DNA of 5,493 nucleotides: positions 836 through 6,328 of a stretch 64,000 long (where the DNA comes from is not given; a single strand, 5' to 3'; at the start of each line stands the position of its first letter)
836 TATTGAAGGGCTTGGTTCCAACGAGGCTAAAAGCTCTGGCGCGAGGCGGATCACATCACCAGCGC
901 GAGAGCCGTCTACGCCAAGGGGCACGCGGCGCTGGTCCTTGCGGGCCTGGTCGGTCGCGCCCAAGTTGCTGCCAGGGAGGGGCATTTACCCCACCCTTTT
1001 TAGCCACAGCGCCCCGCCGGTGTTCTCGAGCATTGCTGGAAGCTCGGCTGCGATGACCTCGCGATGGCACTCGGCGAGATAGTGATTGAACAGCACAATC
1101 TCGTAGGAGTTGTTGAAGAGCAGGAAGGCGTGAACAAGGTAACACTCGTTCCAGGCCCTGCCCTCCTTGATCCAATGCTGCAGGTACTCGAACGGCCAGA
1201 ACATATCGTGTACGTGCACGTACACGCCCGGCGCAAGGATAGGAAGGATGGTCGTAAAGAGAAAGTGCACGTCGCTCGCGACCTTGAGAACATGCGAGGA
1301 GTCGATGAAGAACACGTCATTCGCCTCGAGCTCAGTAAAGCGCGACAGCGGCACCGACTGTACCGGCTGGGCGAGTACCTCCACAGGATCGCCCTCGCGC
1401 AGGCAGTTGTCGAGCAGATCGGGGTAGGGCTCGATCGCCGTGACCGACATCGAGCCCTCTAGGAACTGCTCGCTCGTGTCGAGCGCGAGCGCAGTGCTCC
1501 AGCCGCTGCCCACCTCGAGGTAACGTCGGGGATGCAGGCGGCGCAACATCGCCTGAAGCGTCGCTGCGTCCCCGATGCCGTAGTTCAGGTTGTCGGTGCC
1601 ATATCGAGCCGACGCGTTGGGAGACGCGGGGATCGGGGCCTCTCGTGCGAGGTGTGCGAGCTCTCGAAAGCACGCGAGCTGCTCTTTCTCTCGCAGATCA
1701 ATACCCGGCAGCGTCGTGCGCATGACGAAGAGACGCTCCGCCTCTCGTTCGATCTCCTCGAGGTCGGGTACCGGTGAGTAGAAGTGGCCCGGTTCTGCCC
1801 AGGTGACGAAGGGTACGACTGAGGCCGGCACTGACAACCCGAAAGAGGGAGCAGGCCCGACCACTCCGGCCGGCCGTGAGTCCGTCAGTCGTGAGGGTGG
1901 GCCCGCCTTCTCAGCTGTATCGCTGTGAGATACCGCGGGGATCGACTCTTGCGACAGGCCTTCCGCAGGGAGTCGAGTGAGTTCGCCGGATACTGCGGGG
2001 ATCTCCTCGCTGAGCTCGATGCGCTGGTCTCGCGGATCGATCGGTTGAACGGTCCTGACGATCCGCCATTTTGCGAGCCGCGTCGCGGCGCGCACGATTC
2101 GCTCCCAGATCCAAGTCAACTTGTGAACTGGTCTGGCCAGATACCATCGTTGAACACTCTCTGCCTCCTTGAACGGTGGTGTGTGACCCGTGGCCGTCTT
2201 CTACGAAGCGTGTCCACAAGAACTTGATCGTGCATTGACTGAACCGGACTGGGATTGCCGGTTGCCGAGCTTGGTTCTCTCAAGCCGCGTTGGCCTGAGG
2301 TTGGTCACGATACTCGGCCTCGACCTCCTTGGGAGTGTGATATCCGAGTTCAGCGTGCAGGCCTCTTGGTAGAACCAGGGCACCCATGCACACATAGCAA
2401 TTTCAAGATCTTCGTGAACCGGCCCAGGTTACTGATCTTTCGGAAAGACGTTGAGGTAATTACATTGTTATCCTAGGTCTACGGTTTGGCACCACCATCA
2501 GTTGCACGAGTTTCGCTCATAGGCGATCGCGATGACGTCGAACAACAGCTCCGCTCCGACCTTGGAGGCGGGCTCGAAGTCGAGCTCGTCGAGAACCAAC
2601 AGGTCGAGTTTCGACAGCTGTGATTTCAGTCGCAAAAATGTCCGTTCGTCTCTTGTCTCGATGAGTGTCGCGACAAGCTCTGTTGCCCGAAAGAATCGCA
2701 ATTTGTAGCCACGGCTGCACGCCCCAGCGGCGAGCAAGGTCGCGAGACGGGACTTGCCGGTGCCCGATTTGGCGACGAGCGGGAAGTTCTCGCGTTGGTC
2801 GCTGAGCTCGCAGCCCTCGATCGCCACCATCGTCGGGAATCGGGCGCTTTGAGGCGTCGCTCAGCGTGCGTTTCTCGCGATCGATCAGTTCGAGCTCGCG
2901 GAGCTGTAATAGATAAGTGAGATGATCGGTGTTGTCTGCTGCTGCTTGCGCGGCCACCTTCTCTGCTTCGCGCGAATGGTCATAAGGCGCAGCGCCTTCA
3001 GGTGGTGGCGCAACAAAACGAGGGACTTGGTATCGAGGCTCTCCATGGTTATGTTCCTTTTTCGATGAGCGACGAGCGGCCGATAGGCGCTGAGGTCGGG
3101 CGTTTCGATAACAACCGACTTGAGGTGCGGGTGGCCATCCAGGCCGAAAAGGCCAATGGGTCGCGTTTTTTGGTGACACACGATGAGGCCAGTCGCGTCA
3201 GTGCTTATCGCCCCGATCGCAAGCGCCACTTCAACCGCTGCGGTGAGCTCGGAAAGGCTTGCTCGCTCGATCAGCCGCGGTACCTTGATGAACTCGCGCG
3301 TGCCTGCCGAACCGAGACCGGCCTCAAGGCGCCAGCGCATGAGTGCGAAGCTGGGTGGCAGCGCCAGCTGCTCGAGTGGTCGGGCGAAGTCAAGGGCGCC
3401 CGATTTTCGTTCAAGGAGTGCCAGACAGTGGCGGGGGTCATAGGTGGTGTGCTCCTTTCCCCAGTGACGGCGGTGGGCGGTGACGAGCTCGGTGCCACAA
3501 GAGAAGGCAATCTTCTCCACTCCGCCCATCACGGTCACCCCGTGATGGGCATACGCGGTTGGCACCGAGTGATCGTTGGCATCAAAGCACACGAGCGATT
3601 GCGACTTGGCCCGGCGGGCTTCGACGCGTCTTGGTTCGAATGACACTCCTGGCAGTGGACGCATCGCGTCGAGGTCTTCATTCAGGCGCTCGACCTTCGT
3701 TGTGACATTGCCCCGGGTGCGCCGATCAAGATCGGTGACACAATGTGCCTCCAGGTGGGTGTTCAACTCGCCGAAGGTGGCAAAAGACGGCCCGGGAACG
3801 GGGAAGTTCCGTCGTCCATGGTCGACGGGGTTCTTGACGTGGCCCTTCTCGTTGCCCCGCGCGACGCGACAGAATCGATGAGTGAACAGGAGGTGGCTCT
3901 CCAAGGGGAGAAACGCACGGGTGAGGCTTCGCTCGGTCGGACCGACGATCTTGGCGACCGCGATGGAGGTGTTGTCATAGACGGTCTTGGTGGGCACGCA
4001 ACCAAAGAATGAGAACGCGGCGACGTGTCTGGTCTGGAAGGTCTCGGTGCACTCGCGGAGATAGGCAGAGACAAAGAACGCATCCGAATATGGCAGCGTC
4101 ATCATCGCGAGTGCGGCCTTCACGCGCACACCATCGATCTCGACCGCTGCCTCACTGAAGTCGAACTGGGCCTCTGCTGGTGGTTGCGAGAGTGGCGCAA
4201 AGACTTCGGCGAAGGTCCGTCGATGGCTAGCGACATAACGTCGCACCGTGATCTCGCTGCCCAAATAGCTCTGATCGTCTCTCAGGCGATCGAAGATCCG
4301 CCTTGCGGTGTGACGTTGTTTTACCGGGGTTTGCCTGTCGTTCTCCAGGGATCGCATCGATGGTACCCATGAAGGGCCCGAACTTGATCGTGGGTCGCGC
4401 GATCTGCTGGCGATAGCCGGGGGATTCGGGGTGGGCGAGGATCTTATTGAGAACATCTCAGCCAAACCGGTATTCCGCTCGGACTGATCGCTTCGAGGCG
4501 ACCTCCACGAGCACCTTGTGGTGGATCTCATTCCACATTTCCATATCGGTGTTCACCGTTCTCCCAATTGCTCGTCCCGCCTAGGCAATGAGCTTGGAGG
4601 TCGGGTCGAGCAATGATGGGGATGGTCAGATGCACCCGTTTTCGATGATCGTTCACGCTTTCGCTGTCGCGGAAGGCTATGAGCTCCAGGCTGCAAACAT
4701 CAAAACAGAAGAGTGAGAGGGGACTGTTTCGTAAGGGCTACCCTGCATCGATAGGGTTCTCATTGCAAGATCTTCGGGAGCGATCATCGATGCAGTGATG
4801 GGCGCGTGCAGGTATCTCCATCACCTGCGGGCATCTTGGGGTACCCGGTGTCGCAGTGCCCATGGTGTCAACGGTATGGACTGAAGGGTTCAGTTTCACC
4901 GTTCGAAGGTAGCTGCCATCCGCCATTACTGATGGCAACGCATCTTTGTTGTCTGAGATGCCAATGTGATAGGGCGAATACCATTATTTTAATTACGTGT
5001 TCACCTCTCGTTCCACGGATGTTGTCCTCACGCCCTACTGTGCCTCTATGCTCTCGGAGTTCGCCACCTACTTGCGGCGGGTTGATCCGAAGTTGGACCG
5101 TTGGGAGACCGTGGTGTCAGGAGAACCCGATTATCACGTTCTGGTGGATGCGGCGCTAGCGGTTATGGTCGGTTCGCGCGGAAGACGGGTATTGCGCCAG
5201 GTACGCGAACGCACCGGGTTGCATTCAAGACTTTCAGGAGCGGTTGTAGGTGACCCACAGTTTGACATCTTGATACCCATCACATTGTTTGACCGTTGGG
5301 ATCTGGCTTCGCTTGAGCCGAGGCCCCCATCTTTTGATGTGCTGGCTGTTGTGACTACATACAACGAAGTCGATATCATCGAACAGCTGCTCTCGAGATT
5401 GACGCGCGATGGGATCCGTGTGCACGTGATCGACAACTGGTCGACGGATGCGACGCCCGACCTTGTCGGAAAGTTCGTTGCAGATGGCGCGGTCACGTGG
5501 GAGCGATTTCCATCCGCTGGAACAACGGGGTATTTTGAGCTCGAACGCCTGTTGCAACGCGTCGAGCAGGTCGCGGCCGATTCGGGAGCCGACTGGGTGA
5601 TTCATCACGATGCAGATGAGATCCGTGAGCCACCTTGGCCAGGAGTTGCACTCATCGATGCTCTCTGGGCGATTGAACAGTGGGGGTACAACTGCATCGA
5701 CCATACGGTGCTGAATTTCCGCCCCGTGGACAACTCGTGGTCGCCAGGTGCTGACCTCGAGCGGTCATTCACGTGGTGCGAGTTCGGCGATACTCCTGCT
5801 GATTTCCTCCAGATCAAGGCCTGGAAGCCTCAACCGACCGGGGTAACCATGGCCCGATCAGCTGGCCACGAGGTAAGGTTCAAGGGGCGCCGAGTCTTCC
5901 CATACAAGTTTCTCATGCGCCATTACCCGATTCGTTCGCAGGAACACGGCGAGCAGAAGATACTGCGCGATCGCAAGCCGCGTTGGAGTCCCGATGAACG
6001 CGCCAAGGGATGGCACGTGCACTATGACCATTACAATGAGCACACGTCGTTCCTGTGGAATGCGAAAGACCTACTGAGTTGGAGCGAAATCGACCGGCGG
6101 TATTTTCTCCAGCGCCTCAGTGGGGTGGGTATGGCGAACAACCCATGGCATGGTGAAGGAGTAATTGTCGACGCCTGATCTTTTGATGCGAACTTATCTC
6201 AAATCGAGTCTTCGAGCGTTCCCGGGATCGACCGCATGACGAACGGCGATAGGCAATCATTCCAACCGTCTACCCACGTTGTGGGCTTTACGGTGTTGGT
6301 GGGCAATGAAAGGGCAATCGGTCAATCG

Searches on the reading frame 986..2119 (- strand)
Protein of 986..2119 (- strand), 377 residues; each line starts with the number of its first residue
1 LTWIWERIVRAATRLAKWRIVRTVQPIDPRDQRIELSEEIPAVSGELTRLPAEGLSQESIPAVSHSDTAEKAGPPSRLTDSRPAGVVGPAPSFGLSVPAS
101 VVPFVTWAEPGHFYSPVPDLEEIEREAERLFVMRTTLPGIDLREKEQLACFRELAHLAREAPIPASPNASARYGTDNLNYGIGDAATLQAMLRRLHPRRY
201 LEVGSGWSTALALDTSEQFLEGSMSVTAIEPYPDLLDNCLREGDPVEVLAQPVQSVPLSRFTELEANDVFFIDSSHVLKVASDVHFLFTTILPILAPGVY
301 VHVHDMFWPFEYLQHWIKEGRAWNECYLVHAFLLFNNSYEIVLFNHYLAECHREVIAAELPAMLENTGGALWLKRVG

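Call 87: search_protein_families(library=pfam, proteins=[window:986-2119:-], max_evalue=0.0001)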
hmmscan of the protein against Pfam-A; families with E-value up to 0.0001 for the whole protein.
window:986-2119:- (377 aa): 1 family
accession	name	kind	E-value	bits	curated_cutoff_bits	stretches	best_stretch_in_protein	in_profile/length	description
PF13578.12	Methyltransf_24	-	3.1e-09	38.1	26.3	1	201-305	1-104/105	Methyltransferase domain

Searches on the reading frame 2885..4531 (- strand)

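Call 87: search_protein_families(library=pfam, proteins=[window:2885-4531:-], max_evalue=0.0001)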
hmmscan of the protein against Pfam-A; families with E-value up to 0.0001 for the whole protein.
window:2885-4531:- (548 aa): 1 family
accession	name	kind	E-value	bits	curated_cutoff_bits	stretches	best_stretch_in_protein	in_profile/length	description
PF22483.2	Mu-transpos_C_2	-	3.3e-16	59.2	27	1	293-365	1-73/73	Mu transposase, C-terminal domain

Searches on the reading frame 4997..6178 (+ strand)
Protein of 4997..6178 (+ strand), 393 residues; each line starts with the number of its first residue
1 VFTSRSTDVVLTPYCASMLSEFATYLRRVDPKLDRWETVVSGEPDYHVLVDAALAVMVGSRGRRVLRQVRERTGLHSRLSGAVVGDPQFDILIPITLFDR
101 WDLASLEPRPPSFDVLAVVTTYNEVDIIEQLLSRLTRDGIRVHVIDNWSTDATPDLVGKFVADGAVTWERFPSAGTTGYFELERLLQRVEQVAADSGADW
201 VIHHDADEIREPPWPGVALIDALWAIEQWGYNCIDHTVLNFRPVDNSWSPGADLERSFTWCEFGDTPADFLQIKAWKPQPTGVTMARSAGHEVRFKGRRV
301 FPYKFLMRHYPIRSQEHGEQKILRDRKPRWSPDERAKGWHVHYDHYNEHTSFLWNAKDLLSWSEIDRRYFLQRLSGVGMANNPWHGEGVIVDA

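Call 87: search_protein_families(library=pfam, proteins=[window:4997-6178:+], max_evalue=0.0001)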
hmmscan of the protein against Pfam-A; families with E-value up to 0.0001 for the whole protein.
window:4997-6178:+ (393 aa): 2 families
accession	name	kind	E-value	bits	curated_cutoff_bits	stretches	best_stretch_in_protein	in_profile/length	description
PF13704.12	Glyco_tranf_2_4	-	4.8e-05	24.2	27.5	1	123-209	2-83/98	Glycosyl transferase family 2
PF00535.33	Glycos_transf_2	-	8.2e-05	23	23.3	0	118-162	3-50/168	Glycosyl transferase family 2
